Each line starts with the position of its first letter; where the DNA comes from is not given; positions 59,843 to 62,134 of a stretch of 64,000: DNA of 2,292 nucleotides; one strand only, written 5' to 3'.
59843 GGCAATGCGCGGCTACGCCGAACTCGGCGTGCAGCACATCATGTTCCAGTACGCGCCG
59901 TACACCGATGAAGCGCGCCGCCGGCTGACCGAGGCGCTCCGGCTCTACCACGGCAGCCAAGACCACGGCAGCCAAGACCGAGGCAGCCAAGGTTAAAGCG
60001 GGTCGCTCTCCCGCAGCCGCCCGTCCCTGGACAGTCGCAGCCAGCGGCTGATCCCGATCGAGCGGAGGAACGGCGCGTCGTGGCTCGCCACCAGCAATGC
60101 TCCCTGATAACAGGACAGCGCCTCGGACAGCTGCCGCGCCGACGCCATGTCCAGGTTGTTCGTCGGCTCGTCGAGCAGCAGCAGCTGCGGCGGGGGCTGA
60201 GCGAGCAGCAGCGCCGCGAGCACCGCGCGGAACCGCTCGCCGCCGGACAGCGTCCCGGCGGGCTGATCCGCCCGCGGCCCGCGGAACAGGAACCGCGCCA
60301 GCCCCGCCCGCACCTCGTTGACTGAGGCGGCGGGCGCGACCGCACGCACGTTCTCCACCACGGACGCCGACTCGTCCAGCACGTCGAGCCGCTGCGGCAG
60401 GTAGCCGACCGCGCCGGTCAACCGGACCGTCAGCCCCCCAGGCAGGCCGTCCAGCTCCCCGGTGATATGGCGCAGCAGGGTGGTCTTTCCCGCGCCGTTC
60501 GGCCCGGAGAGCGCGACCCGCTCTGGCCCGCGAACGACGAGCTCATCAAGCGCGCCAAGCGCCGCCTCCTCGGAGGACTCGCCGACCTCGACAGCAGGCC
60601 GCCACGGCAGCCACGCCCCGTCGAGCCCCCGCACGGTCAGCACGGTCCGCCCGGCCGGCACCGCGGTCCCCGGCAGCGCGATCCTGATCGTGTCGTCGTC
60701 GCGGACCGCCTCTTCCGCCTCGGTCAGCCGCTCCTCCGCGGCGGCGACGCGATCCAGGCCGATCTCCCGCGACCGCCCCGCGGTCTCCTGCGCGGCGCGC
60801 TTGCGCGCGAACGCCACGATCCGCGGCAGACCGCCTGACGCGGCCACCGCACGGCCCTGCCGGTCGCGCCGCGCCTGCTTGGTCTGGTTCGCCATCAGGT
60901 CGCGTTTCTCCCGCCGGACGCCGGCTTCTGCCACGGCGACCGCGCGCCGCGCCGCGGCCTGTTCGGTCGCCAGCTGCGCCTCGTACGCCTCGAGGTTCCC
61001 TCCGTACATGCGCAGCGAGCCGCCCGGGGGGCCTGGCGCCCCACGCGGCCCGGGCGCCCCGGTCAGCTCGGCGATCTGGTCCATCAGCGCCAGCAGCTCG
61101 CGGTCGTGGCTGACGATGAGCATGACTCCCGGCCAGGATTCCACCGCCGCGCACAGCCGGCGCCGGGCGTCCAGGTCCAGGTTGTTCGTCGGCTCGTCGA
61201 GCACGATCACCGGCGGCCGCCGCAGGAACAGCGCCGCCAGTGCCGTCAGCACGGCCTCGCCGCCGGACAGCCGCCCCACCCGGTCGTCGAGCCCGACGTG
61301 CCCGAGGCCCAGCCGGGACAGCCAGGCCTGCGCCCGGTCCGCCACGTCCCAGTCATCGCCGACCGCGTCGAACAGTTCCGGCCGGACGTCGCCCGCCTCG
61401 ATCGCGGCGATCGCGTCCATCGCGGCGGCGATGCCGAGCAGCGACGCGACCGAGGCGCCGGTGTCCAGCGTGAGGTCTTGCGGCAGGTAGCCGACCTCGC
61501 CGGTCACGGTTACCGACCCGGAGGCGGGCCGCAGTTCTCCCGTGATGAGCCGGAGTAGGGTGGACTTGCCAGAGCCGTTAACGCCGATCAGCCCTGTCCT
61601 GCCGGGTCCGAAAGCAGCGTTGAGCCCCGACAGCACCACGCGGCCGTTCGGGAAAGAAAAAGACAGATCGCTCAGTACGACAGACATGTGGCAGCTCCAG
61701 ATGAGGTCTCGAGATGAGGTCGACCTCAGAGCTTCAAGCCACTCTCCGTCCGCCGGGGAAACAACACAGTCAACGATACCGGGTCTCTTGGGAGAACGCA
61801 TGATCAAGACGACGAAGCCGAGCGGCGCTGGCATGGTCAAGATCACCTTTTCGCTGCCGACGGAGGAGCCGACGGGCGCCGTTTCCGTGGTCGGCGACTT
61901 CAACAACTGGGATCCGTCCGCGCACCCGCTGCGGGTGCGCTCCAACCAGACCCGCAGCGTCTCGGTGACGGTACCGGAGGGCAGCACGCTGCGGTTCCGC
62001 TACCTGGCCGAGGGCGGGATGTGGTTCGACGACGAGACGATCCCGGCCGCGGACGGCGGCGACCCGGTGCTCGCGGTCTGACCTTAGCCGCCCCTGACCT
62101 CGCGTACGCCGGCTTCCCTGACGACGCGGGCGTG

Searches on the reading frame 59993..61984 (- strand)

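Call 20: search_protein_families(library=pfam, proteins=[window:59993-61984:-], max_evalue=0.00001)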
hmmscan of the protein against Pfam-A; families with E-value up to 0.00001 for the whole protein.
window:59993-61984:- (663 aa): 8 families
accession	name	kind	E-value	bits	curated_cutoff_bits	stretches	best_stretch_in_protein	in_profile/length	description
PF00005.33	ABC_tran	-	2.5e-43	148.4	25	2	129-267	13-137/137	ABC transporter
PF13304.12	AAA_21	-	9.3e-20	72.3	27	1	562-640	221-302/304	AAA domain, putative AbiEii toxin, Type IV TA system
PF02463.25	SMC_N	-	1e-13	51.6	40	0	238-308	136-212/220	RecF/RecN/SMC N terminal domain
PF13191.12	AAA_16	-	1.3e-08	36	32.6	0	478-623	15-156/167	AAA ATPase domain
PF13401.12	AAA_22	-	1.3e-08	35.6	27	0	490-623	8-105/130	AAA domain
PF13476.12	AAA_23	-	3.1e-07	31.7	27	0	491-510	23-42/201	AAA domain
PF13558.12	SbcC_Walker_B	-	5.2e-07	30.3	27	0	574-623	28-88/90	SbcC/RAD50-like, Walker B motif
PF13555.12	AAA_29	-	1.7e-06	28.1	27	0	129-144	24-39/61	P-loop containing region of AAA domain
